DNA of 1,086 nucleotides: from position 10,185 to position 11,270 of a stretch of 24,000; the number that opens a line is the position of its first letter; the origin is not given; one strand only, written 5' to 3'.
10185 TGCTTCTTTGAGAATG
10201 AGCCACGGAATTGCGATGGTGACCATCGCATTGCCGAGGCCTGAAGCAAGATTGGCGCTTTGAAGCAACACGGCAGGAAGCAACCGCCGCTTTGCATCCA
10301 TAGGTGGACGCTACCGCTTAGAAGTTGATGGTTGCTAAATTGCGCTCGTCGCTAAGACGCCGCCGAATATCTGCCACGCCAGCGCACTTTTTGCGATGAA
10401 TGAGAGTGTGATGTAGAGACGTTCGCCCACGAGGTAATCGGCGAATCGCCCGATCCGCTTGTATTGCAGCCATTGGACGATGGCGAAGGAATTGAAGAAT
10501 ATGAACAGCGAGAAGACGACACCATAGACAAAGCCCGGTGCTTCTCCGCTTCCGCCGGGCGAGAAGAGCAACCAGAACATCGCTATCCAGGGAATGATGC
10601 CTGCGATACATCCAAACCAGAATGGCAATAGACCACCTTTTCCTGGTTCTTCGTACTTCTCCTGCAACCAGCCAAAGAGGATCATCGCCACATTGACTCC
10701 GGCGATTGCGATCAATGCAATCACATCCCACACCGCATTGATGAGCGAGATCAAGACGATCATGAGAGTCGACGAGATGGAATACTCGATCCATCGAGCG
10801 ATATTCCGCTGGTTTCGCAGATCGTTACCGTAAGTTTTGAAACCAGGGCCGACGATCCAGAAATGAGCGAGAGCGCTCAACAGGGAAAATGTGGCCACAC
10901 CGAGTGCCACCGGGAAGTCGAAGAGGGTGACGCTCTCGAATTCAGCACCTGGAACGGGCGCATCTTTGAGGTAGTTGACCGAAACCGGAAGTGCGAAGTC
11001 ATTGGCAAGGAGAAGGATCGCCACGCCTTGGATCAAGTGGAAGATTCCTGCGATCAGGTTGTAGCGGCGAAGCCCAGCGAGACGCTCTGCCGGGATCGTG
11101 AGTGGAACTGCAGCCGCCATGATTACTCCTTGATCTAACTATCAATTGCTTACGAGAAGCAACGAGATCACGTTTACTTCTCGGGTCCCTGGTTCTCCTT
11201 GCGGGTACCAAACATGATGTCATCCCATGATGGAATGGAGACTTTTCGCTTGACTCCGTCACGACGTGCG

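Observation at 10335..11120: Heliorhodopsin gene: a light-sensing 7TM retinal protein whose cellular function is still unsettled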

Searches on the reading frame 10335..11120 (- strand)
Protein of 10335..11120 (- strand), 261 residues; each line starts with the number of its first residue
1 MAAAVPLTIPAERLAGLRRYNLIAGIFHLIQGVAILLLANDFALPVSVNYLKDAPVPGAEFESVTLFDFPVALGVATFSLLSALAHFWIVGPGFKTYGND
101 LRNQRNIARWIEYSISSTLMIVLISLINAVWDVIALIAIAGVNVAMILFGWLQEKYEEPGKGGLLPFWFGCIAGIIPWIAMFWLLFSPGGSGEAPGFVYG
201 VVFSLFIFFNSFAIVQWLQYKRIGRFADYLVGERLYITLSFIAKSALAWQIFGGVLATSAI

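Call 3: search_protein_families(library=pfam, proteins=[window:10335-11120:-], max_evalue=1)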
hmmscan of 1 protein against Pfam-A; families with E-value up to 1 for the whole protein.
window:10335-11120:- (261 aa): 1 family
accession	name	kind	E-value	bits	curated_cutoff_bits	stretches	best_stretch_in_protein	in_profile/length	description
PF18761.7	Heliorhodopsin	-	1.8e-92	309.5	26.7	1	17-256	1-242/242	Heliorhodopsin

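Call 4: search_solved_structures(query=window:10338-11120:-, max_evalue=1, show_alignments=3)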
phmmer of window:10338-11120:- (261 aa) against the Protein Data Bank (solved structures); distinct sequences matched with E-value up to 1: 6.
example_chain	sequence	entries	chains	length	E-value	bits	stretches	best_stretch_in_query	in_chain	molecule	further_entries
9ljj_A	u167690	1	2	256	4.7e-84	285.3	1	13-257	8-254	Heliorhodopsin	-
6su3_X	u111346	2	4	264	4.9e-84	285.2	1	13-257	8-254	48C12 heliorhodopsin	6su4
6uh3_A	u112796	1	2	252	1.1e-83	284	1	13-256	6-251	Heliorhodopsin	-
6is6_A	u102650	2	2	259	6e-48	166.9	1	17-256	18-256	heliorhodopsin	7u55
7clj_A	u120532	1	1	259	1.5e-47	165.6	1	17-256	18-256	heliorhodopsin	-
9vfc_A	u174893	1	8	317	1e-38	136.6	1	20-257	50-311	heliorhodopsin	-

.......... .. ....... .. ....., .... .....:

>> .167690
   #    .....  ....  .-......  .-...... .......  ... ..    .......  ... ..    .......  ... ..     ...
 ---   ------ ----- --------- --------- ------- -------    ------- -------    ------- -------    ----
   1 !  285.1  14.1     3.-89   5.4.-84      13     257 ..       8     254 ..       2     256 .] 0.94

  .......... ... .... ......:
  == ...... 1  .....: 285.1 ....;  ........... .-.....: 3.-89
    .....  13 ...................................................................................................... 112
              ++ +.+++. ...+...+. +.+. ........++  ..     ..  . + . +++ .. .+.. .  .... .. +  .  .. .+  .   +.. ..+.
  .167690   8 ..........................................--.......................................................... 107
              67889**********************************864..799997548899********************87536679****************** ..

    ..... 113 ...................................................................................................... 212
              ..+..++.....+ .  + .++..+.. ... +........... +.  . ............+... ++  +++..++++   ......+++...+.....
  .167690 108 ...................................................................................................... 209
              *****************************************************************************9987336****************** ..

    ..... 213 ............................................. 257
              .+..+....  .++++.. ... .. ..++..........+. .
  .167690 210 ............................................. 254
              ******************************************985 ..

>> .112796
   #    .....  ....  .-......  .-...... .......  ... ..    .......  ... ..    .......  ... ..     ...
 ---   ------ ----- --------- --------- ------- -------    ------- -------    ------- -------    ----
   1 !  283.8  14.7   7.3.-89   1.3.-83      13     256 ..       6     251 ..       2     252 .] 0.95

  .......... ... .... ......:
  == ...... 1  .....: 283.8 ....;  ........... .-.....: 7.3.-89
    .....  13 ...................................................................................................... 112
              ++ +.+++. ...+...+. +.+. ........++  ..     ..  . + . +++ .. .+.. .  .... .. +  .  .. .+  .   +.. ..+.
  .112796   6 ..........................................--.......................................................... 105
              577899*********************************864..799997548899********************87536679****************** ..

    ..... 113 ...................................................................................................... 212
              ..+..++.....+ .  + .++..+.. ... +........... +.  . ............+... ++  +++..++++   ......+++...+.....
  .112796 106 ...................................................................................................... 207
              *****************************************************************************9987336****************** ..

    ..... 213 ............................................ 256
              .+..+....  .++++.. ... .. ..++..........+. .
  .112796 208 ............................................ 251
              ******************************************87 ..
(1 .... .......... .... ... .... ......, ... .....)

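Call 5: search_protein_families(library=ncbifam, proteins=[window:10335-11120:-], max_evalue=1)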
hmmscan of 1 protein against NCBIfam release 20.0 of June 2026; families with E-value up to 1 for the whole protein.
window:10335-11120:- (261 aa): 2 families
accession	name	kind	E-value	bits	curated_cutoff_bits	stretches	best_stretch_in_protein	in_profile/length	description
NF038020.1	HeR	equivalog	1.2e-91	306.6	100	1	17-256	1-244/244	heliorhodopsin HeR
NF033815.0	blaOXA-364_like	exception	0.004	16.3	625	1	63-116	57-112/275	OXA-364 family class D beta-lactamase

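Call 11: find_encoding_contigs(protein=window:10335-11120:-, flank=10000, max_places=8)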
Protein window:10335-11120:- (261 aa): 13 contigs read that carry it; 8 places shown.
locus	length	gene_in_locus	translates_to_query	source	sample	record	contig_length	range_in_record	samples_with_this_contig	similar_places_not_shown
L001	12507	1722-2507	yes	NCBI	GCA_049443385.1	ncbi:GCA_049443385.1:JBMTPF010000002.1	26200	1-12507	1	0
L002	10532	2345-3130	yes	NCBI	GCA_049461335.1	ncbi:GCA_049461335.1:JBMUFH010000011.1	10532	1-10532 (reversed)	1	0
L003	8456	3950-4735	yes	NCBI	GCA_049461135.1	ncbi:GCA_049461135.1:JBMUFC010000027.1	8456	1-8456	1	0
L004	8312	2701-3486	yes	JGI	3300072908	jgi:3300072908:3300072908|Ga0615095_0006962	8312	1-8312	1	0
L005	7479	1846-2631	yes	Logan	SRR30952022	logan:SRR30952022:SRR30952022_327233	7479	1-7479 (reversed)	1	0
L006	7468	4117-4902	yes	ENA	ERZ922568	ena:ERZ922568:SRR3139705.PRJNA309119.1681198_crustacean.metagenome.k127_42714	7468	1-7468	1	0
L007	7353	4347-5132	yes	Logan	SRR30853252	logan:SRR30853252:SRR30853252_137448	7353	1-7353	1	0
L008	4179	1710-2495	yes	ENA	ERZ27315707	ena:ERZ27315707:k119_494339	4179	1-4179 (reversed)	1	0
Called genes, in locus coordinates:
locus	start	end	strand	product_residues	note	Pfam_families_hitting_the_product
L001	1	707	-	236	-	PF00459:Inositol_P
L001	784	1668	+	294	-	PF11268:DUF3071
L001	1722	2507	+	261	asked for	PF18761:Heliorhodopsin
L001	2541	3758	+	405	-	PF05977:MFS_3, PF07690:MFS_1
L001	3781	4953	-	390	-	PF01663:Phosphodiest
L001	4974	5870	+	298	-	PF04227:Indigoidine_A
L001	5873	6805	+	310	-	PF00294:PfkB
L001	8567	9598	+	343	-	PF02608:Bmp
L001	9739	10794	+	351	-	PF02653:BPD_transp_2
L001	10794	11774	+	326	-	PF02653:BPD_transp_2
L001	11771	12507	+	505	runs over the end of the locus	PF00005:ABC_tran, PF13304:AAA_21 (faint), PF00005:ABC_tran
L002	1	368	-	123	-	PF01245:Ribosomal_L19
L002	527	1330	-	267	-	PF00459:Inositol_P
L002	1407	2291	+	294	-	PF11268:DUF3071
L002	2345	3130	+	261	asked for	PF18761:Heliorhodopsin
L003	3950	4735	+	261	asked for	PF18761:Heliorhodopsin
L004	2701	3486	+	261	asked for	PF18761:Heliorhodopsin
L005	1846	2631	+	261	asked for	PF18761:Heliorhodopsin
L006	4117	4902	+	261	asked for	PF18761:Heliorhodopsin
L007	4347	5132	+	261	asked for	PF18761:Heliorhodopsin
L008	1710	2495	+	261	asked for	PF18761:Heliorhodopsin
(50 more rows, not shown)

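Call 12: find_homologous_proteins(query=window:10338-11120:-)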
Query window:10338-11120:- (261 aa): 7979 proteins with E <= 0.001 among 8000 candidates; the best 120 are listed.
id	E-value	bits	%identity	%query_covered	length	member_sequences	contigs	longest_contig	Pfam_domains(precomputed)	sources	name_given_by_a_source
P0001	5.6e-163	559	98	100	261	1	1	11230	PF18761.8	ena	-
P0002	3.5e-162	556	98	100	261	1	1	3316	PF18761.8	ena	-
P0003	8.9e-162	555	98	100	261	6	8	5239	PF18761.8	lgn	-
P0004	1.3e-157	541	94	100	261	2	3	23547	PF18761.8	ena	-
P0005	2.2e-152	524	90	100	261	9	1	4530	PF18761.8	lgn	-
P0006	3.0e-152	524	90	100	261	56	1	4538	PF18761.8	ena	-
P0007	3.1e-150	517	88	100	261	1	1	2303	PF18761.8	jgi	-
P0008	4.7e-150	517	87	100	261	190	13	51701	PF18761.8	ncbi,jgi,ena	jgi:hypothetical protein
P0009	2.6e-149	514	87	100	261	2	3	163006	PF18761.8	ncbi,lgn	-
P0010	2.7e-149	514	88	100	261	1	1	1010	PF18761.8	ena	-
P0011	3.5e-149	514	87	100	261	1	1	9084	PF18761.8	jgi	jgi:hypothetical protein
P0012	6.0e-149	513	87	100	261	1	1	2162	PF18761.8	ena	-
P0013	1.0e-148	512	88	100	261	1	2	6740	PF18761.8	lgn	-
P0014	6.0e-148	510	88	100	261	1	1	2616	PF18761.8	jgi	jgi:hypothetical protein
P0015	5.9e-147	506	87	100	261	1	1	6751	PF18761.8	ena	-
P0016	6.7e-147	506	87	100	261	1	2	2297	PF18761.8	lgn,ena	-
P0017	2.2e-146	504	86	100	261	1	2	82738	PF18761.8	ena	-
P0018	2.3e-146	504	85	100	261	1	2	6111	PF18761.8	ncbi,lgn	-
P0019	3.2e-146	504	86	100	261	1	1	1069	PF18761.8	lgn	-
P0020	3.6e-146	504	85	100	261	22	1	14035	PF18761.8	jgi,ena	-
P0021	4.9e-146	503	87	100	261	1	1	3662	PF18761.8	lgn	-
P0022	6.8e-146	503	84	100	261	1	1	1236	PF18761.8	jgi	jgi:hypothetical protein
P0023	1.9e-145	501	85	100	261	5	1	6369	PF18761.8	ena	-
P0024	2.3e-145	501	86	100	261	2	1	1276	PF18761.8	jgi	jgi:hypothetical protein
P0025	6.1e-145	500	84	100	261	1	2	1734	PF18761.8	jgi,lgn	jgi:hypothetical protein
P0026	9.4e-145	499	84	100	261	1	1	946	PF18761.8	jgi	jgi:hypothetical protein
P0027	1.2e-144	499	85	100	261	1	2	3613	PF18761.8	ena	-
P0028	1.2e-144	499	85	100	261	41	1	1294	PF18761.8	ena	-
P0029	1.3e-144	499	86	100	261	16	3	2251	PF18761.8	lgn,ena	-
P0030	1.6e-144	498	84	100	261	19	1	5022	PF18761.8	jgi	jgi:hypothetical protein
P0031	3.2e-144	497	85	100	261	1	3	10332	PF18761.8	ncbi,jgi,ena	jgi:hypothetical protein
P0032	3.2e-144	497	85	100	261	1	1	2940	PF18761.8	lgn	-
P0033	3.2e-144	497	84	100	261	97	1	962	PF18761.8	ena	-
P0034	3.4e-144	497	83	100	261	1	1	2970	PF18761.8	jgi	jgi:hypothetical protein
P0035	3.4e-144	497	86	100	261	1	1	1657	PF18761.8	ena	-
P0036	3.6e-144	497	85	100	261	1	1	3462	PF18761.8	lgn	-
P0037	3.9e-144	497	85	100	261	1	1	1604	PF18761.8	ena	-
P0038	4.1e-144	497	85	100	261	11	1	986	PF18761.8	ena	-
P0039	4.2e-144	497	86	100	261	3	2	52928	PF18761.8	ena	-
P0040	4.8e-144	497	85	100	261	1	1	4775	PF18761.8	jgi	jgi:hypothetical protein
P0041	6.2e-144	496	85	100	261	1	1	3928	PF18761.8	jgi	-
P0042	6.4e-144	496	85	100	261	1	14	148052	PF18761.8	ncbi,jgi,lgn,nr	ncbi:MAG: hypothetical protein FJW46_02805 [Actinobacteria bacterium]|nr:hypothetical protein [Actin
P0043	7.1e-144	496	84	100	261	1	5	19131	PF18761.8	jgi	jgi:hypothetical protein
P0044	7.8e-144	496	85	100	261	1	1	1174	PF18761.8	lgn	-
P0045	1.0e-143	496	84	100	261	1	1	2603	PF18761.8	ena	-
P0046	1.2e-143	496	85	100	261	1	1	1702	PF18761.8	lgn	-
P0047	1.2e-143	495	84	100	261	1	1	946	PF18761.8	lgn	-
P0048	1.4e-143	495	84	100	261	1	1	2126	PF18761.8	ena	-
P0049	1.5e-143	495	83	100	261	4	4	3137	PF18761.8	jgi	jgi:hypothetical protein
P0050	1.8e-143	495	84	100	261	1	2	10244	PF18761.8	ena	-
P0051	2.0e-143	495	83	100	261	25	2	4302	PF18761.8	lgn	-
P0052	2.2e-143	495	84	100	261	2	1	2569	PF18761.8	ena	-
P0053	2.5e-143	494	84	100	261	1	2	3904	PF18761.8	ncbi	-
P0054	2.7e-143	494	85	100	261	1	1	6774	PF18761.8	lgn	-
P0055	3.0e-143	494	84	100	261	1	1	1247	PF18761.8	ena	-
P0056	3.0e-143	494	86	100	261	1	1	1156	PF18761.8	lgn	-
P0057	3.2e-143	494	84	100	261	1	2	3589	PF18761.8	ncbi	-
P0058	3.8e-143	494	84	100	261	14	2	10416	PF18761.8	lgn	-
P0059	4.2e-143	494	85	100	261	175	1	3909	PF18761.8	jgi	-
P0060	4.6e-143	494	85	100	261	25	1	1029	PF18761.8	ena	-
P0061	4.9e-143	493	84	100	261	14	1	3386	PF18761.8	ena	-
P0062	5.3e-143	493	84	100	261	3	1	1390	PF18761.8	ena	-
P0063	6.0e-143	493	84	100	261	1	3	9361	PF18761.8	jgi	jgi:hypothetical protein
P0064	6.8e-143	493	83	100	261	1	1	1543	PF18761.8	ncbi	-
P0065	6.8e-143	493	84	100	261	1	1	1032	PF18761.8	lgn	-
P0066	7.4e-143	493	83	100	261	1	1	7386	PF18761.8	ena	-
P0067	1.0e-142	492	82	100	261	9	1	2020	PF18761.8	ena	-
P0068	1.7e-142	492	82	100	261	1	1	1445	PF18761.8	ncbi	-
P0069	1.8e-142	492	83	100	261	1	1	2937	PF18761.8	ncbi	ncbi:MAG: heliorhodopsin HeR [Candidatus Nanopelagicales bacterium]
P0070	1.9e-142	492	83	100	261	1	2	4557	PF18761.8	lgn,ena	-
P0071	1.9e-142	492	82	100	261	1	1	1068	PF18761.8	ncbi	-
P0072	2.4e-142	491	83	100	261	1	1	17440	PF18761.8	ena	-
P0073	3.5e-142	491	82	100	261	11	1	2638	PF18761.8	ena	-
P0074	3.6e-142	491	83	100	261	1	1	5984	PF18761.8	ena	-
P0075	3.7e-142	491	83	100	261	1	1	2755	PF18761.8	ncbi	-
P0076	3.9e-142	491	83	100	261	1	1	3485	PF18761.8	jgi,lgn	jgi:hypothetical protein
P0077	4.0e-142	491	82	100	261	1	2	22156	PF18761.8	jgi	jgi:hypothetical protein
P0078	4.3e-142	490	83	100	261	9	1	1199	PF18761.8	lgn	-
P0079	5.0e-142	490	82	100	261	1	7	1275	PF18761.8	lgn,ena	-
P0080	6.2e-142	490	83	100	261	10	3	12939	PF18761.8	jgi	jgi:hypothetical protein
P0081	7.9e-142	490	82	100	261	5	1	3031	PF18761.8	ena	-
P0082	8.1e-142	490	83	100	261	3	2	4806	PF18761.8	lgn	-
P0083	1.1e-141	489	83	100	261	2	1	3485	PF18761.8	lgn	-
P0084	1.1e-141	489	82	100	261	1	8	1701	PF18761.8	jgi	-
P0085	1.5e-141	489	82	100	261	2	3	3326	PF18761.8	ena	-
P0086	1.6e-141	488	81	100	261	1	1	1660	PF18761.8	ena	-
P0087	1.8e-141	488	83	99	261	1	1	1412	PF18761.8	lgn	-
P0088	1.8e-141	488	80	100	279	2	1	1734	PF18761.8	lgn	-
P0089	2.2e-141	488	82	100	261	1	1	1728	PF18761.8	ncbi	-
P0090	2.6e-141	488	83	100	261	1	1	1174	PF18761.8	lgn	-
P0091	2.6e-141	488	83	100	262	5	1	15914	PF18761.8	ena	-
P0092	6.1e-141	487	81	100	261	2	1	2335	PF18761.8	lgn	-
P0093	6.6e-141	487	81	100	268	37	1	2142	PF18761.8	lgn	-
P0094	1.0e-140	486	84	100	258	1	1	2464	PF18761.8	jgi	jgi:hypothetical protein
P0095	1.1e-140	486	84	99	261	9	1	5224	PF18761.8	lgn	-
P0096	1.2e-140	486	84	100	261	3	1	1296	PF18761.8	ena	-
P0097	2.0e-140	485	80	100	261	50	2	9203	PF18761.8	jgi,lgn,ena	jgi:hypothetical protein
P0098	2.1e-140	485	81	100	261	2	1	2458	PF18761.8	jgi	jgi:hypothetical protein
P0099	2.9e-140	484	80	100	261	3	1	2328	PF18761.8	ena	-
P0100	7.2e-140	483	82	100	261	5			PF18761.8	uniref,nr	uniref:Heliorhodopsin n=1 Tax=uncultured Actinomycetes bacterium TaxID=152507 RepID=A0A871XZ98_9ACTN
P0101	1.3e-139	482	82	100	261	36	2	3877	PF18761.8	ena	-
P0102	1.4e-139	482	82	100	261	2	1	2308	PF18761.8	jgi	jgi:hypothetical protein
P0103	1.8e-139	482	83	100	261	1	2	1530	PF18761.8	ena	-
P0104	1.9e-139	482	81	100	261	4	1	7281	PF18761.8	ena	-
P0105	2.0e-139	482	81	100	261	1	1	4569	PF18761.8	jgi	jgi:hypothetical protein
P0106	4.2e-139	481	79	100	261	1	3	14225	PF18761.8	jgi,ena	jgi:hypothetical protein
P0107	4.5e-139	481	80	100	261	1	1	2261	PF18761.8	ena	-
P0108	4.5e-139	480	82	100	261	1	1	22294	PF18761.8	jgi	-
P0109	7.8e-139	480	80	100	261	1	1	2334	PF18761.8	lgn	-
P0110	8.5e-139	480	81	100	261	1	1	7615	PF18761.8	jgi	jgi:hypothetical protein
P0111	9.5e-139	479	82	100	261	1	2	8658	PF18761.8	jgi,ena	jgi:hypothetical protein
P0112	1.0e-138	479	80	100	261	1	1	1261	PF18761.8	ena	-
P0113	1.1e-138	479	80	100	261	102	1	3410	PF18761.8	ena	-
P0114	1.9e-138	478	82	100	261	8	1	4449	PF18761.8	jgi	jgi:hypothetical protein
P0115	2.0e-138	478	79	100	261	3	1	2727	PF18761.8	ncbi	ncbi:MAG: heliorhodopsin HeR [Actinomycetota bacterium]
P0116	2.7e-138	478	82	100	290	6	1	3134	PF18761.8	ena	-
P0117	4.0e-138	477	80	100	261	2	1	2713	PF18761.8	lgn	-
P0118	1.0e-137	476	79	100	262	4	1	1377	PF18761.8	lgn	-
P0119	1.1e-137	476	80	100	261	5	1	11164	PF18761.8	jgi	-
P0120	1.5e-137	475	85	100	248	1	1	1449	PF18761.8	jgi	jgi:hypothetical protein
